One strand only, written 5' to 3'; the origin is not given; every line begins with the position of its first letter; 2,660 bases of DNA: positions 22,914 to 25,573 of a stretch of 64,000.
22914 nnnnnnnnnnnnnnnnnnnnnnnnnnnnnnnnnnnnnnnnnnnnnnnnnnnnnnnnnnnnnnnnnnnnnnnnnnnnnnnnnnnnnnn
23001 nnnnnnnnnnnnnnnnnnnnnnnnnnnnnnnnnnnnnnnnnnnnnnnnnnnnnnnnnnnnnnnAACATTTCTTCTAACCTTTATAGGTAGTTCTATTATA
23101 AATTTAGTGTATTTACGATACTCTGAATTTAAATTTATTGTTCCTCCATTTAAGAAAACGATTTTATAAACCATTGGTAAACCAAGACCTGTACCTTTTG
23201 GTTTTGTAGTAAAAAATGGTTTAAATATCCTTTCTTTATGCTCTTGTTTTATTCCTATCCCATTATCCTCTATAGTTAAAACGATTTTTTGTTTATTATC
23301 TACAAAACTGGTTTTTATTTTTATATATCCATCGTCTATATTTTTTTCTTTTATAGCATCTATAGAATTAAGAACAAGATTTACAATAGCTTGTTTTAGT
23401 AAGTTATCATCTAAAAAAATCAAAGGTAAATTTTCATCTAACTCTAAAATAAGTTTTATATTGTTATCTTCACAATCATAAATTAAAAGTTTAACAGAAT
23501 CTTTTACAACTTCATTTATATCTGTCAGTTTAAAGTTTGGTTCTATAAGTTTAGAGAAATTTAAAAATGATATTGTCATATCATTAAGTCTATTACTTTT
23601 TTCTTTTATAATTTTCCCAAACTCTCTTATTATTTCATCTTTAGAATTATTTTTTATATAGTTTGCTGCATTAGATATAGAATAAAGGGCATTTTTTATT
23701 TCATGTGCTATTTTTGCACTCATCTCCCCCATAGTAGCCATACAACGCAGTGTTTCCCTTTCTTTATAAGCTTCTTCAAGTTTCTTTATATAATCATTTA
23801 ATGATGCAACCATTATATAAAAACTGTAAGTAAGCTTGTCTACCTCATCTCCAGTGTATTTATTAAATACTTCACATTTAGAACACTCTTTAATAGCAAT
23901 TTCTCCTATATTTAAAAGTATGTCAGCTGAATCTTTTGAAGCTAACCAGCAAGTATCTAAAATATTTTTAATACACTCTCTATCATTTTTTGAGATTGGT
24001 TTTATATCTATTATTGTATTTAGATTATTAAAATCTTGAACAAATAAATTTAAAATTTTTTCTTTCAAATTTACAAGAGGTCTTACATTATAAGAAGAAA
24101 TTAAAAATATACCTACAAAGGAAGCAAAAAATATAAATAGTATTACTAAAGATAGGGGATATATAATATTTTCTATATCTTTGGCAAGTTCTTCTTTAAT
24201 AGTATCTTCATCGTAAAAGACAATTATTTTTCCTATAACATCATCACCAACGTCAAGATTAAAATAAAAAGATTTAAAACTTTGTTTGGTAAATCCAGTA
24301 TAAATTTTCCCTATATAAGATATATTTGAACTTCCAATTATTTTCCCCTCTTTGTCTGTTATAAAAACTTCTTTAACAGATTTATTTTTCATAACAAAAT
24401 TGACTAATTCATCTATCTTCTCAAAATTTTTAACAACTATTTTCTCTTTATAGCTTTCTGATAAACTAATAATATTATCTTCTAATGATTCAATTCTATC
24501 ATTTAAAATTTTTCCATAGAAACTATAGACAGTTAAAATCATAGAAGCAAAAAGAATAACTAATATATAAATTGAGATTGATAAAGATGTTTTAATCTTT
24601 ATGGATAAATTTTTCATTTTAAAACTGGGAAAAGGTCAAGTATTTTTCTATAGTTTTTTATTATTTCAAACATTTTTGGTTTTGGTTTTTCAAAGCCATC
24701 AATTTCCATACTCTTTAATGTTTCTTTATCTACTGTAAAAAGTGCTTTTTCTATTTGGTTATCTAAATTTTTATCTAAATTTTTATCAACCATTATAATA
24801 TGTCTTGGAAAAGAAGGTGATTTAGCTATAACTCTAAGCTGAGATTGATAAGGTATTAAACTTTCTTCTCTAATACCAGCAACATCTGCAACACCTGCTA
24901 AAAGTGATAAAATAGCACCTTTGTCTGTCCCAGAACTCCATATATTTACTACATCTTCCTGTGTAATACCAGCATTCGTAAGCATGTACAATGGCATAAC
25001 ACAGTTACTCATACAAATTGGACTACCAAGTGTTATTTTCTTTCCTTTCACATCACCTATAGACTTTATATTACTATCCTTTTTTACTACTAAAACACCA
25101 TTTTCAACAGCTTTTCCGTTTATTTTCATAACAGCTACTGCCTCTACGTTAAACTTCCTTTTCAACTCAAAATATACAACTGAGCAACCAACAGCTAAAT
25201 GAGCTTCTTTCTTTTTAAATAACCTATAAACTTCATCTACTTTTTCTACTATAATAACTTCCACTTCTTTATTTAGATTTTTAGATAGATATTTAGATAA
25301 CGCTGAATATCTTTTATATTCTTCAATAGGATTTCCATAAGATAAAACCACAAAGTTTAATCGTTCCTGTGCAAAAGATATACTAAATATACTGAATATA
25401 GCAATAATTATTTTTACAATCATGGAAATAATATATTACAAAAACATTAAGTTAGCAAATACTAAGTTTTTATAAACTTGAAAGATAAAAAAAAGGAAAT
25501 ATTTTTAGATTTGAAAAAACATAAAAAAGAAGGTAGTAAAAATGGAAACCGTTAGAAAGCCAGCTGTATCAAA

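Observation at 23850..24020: Four-cysteine mini-domain inserted inside the kinase HAMP domain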

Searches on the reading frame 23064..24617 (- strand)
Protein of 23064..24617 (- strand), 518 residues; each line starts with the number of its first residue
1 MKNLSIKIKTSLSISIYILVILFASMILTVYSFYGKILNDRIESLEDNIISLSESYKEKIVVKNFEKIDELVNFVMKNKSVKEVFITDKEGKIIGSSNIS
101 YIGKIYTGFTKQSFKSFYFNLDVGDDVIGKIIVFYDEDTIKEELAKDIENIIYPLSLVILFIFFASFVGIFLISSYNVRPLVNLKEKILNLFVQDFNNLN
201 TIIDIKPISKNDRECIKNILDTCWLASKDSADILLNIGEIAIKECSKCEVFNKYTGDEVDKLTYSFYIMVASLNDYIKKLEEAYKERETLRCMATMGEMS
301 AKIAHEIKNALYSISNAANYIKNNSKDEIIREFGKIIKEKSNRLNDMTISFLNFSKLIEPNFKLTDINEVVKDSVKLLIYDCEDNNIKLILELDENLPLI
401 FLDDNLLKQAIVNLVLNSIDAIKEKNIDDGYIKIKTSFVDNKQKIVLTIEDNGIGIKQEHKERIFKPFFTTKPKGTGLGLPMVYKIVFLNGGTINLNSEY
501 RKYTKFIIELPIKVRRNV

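Call 4: search_protein_families(library=pfam, proteins=[window:23064-24617:-], max_evalue=1)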
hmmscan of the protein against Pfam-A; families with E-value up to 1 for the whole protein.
window:23064-24617:- (518 aa): 13 families
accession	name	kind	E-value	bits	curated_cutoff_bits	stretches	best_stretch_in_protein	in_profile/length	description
PF02518.31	HATPase_c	-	8.3e-22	78.2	26.4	1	403-512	2-109/111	Histidine kinase-, DNA gyrase B-, and HSP90-like ATPase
PF00512.31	HisKA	-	1.4e-08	35.1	26.9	1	296-357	2-63/66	His Kinase A (phospho-acceptor) domain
PF13589.12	HATPase_c_3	-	6.5e-05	23.4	25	1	408-466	4-55/137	Histidine kinase-, DNA gyrase B-, and HSP90-like ATPase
PF06305.16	LapA_dom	-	0.0026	18.1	28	1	153-177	17-41/64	Lipopolysaccharide assembly protein A domain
PF02743.24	dCache_1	-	0.012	15.5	45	1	39-102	19-88/240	Cache domain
PF24722.1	DUF7674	-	0.02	15.4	27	1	263-312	20-72/111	Domain of unknown function (DUF7674)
PF08902.16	DUF1848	-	0.028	14.7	30.5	1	257-380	66-183/262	Domain of unknown function (DUF1848)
PF17203.10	sCache_3_2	-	0.063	13.8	28.4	1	45-110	10-82/140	Single cache domain 3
PF05651.19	Diacid_rec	-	0.068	13.3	23.6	1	71-108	9-45/134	Putative sugar diacid recognition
PF14276.11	DUF4363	-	0.098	13.1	27.5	0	306-337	59-90/107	Domain of unknown function (DUF4363)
PF23079.1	HTH_NOL4_2nd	-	0.12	13.3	26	1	187-224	4-40/95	Nucleolar protein 4, helical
PF13581.12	HATPase_c_2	-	0.26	11.8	27.4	1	429-487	53-109/127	Histidine kinase-like ATPase domain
PF23846.1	Cache_WalK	-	0.45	11.4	27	1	68-106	2-42/92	WalK sensor protein kinase Chache domain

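Call 5: search_protein_families(library=ncbifam, proteins=[window:23064-24617:-], max_evalue=1)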
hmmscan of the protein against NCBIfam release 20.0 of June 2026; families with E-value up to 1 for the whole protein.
window:23064-24617:- (518 aa): 75 families (the best 25 are shown)
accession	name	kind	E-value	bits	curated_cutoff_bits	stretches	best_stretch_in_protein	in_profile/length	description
NF008468.0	PRK11360.1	equivalog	9.9e-57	192.6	646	1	292-515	392-611/616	two-component system sensor histidine kinase AtoS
NF007688.0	PRK10364.1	equivalog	7.8e-50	169.9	479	1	278-517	225-456/460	two-component system sensor histidine kinase ZraS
NF047496.1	HK_LIC11548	equivalog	3.7e-33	115.1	750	1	268-512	332-589/589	LIC_11548 family sensor histidine kinase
NF053867.1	SprKinKinDBac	equivalog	2.4e-32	112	775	1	286-513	276-498/500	sporulation kinase KinD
NF010411.0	PRK13837.1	equivalog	1.5e-30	105.9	647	1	291-516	445-679/828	two-component system VirA-like sensor kinase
NF046044.1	PnpS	equivalog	3.8e-30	105.2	400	1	300-511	174-390/390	two-component system histidine kinase PnpS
NF047466.1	hybrid_RR_LvrB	exception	2.3e-29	102.7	500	1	281-512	134-376/377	hybrid histidine kinase/response regulator LvrB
NF046020.1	HisKinCckABruc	equivalog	8.1e-28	96.8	1000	1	291-515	475-710/868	cell cycle histidine kinase CckA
NF046026.1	HisKinCckACaul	equivalog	8.1e-26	90.3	1000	1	292-516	298-536/678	cell cycle histidine kinase CckA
NF008293.1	PRK11073.1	equivalog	6.8e-25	88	240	1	300-513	134-348/349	nitrogen regulation protein NR(II)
NF008312.0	PRK11100.1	equivalog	7.2e-25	87.8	356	1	287-501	247-463/477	two-component system sensor histidine kinase CreC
NF052574.1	HisKinEspCMyxo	equivalog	1.8e-23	82.7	1200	1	293-511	414-636/785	serine histidine kinase EspC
NF010076.0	PRK13557.1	subfamily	2.3e-23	82.4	631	1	289-513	156-395/540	histidine kinase famiy protein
TIGR02956.1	TMAO_torS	equivalog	2.5e-23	82.1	676.5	1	301-514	469-684/967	TMAO reductase system sensor histidine kinase/response regulator TorS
NF041947.1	LuxQ_Vibrio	equivalog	1.4e-22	79.4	1200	1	295-516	471-700/843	quorum-sensing autoinducer 2 sensor kinase/phosphatase LuxQ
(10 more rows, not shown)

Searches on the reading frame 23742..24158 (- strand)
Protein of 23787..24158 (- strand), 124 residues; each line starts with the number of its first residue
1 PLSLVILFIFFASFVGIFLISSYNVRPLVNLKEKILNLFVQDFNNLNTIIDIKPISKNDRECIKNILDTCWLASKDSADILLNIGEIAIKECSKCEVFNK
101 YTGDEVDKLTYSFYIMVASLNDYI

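Call 6: search_protein_families(library=ncbifam, proteins=[window:23742-24098:-], max_evalue=10)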
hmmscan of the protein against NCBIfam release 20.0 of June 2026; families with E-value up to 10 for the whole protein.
seq(119 aa): 0 families

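Call 7: search_protein_families(library=pfam, proteins=[window:23742-24098:-], max_evalue=10)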
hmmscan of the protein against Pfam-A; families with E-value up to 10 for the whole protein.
seq(119 aa): 1 family
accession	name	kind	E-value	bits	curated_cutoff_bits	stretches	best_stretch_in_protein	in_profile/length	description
PF23079.1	HTH_NOL4_2nd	-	0.021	15.7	26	1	14-51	4-40/95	Nucleolar protein 4, helical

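Call 17: search_protein_representatives(protein=window:23787-24158:-)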
Query: 124 residues. Proteins with E-value up to 0.001 (for the whole library): 4; up to 1e-10: 3; up to 1e-30: 1. The best 4 are listed.
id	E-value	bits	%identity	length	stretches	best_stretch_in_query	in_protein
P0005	1.5e-38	147.7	59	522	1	1-124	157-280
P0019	2.7e-26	108.1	45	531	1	7-124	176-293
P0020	3.6e-12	62.5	62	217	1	1-60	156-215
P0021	1.4e-04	38.0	29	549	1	4-123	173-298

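Call 20: search_protein_families(library=pfam, proteins=[P0021], max_evalue=10)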
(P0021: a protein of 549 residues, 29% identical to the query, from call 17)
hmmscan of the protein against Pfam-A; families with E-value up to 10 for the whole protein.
P0021 (549 aa): 13 families
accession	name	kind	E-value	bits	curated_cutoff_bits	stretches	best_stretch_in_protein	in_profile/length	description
PF02518.31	HATPase_c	-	2.1e-28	99.4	26.4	1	440-548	1-108/111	Histidine kinase-, DNA gyrase B-, and HSP90-like ATPase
PF00512.31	HisKA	-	2.8e-20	72.6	26.9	1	327-394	2-66/66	His Kinase A (phospho-acceptor) domain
PF17203.10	sCache_3_2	-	2.5e-11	44.2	28.4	1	37-167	3-138/140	Single cache domain 3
PF00672.30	HAMP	-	0.0014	19.3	25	1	276-294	32-50/53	HAMP domain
PF17152.10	CHASE8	-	0.023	15.4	27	1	55-153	16-101/102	Periplasmic sensor domain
PF13589.12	HATPase_c_3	-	0.023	15.1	25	1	445-509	3-68/137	Histidine kinase-, DNA gyrase B-, and HSP90-like ATPase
PF02743.24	dCache_1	-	0.024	14.6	45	1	68-107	152-187/240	Cache domain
PF17200.10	sCache_2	-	0.031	14.6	25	1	85-127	54-96/155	Single Cache domain 2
PF01956.21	EMC3_TMCO1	-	0.052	13.8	27.1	1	9-74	8-72/169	Integral membrane protein EMC3/TMCO1-like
PF13581.12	HATPase_c_2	-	0.096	13.1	27.4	1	445-526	32-111/127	Histidine kinase-like ATPase domain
PF09067.16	EpoR_lig-bind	-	0.1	13.3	27.3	1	228-289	10-73/104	Erythropoietin receptor, ligand binding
PF05434.16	Tmemb_9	-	1.9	8.8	28.6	1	169-217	49-97/145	TMEM9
PF11683.13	DUF3278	-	4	8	26.6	1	6-72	30-94/130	Protein of unknown function (DUF3278)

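Call 24: find_homologous_proteins(query=P0021, region=175-305, max_evalue=0.001)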
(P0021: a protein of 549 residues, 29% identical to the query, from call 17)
Query P0021, residues 175-305 (131 aa): 2 proteins with E <= 0.001 among 80 candidates.
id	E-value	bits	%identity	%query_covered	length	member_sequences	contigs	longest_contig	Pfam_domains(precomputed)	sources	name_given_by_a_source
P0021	2.3e-81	288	100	100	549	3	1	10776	PF02518.32,PF00512.32,PF17203.11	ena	-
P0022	2.3e-62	226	78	99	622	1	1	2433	PF13426.14,PF13188.14,PF08448.17,PF02518.32,PF00512.32,PF00989.32,PF17203.11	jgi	jgi:PAS domain S-box-containing protein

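Call 50: find_encoding_contigs(protein=P0021, flank=6000, max_places=3)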
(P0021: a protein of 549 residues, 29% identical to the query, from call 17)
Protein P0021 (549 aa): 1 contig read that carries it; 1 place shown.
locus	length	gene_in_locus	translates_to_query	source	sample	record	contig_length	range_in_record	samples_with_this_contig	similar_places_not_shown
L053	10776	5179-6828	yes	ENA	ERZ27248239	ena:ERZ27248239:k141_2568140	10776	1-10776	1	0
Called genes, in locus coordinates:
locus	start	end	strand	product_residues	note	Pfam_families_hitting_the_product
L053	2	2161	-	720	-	?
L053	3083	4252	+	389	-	PF01547:SBP_bac_1, PF13416:SBP_bac_8, PF13531:SBP_bac_11, PF13343:SBP_bac_6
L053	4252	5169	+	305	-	PF12974:Phosphonate-bd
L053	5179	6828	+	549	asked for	PF17203:sCache_3_2, PF00512:HisKA, PF02518:HATPase_c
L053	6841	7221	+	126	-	PF00072:Response_reg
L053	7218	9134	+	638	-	PF00072:Response_reg, PF08447:PAS_3 (weak), PF00989:PAS, PF13188:PAS_8 (weak), PF08448:PAS_4, PF13426:PAS_9, PF13487:HD_5, PF01966:HD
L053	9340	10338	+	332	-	PF00989:PAS, PF13188:PAS_8 (weak), PF08448:PAS_4, PF13426:PAS_9 (weak), PF00990:GGDEF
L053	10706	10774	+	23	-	?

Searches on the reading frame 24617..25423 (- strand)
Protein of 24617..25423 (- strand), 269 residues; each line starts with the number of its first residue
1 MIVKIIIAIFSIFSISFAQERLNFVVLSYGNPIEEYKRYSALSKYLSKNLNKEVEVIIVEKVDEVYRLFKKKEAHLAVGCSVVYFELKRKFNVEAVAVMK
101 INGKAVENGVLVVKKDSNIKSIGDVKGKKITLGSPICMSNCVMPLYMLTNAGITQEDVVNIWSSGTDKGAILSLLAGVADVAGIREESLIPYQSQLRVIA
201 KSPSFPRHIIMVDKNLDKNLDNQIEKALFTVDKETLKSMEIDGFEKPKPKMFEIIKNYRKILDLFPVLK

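Call 4: search_protein_families(library=pfam, proteins=[window:24617-25423:-], max_evalue=1)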
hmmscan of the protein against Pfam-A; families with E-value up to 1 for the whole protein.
window:24617-25423:- (269 aa): 5 families
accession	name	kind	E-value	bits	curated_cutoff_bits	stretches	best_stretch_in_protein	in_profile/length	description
PF12974.12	Phosphonate-bd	-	2.1e-50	171.8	27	1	24-251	1-241/242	ABC transporter, phosphonate, periplasmic substrate-binding protein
PF09084.16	NMT1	-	1.1e-05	25.9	20.5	1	64-183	33-145/216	NMT1/THI5 like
PF16868.10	NMT1_3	-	0.0082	16.2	27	1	105-158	89-141/289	NMT1-like family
PF01996.21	F420_ligase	-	0.014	15.3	25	1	39-84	127-169/218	F420-0:Gamma-glutamyl ligase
PF11337.13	DUF3139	-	0.03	15.3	27.3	1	2-56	3-53/83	Protein of unknown function (DUF3139)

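Call 5: search_protein_families(library=ncbifam, proteins=[window:24617-25423:-], max_evalue=1)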
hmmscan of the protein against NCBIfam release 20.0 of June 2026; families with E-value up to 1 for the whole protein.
window:24617-25423:- (269 aa): 10 families
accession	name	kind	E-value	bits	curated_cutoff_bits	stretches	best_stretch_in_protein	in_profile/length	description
TIGR01098.1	3A0109s03R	subfamily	7.6e-27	94.4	112.05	1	19-230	30-252/253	phosphate/phosphite/phosphonate ABC transporter substrate-binding protein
TIGR03431.1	PhnD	equivalog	3e-24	85.9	261.1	1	5-261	9-285/288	phosphonate ABC transporter substrate-binding protein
TIGR04553.1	ABC_peri_selen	hypoth_equivalog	9.5e-12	44.8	250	1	32-241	12-235/266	putative selenate ABC transporter substrate-binding protein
TIGR02122.1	TRAP_TAXI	subfamily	1.1e-08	34.3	84.35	1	7-159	11-172/320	TAXI family TRAP transporter solute-binding subunit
NF049985.1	SBP_like_Rv1680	exception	2.1e-06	27.6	400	1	88-160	66-138/268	Rv1680 family SBP-like protein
NF045601.2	BstB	equivalog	5.3e-06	25.8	350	1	52-130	50-127/267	sterol transporter periplasmic substrate-binding protein BstB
TIGR01728.1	SsuA_fam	subfamily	4.6e-05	22.8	163.5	1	96-161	75-135/290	aliphatic sulfonate ABC transporter substrate-binding protein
NF008588.0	PRK11553.1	subfamily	0.00085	18.4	299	1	108-170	110-170/319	aliphatic sulfonate ABC transporter substrate-binding protein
NF040750.1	tetrathio_HK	equivalog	0.02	13.4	750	1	103-177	93-167/555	tetrathionate respiration histidine kinase TtrS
NF010058.0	PRK13535.1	equivalog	0.04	13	539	1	52-117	89-154/339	erythrose-4-phosphate dehydrogenase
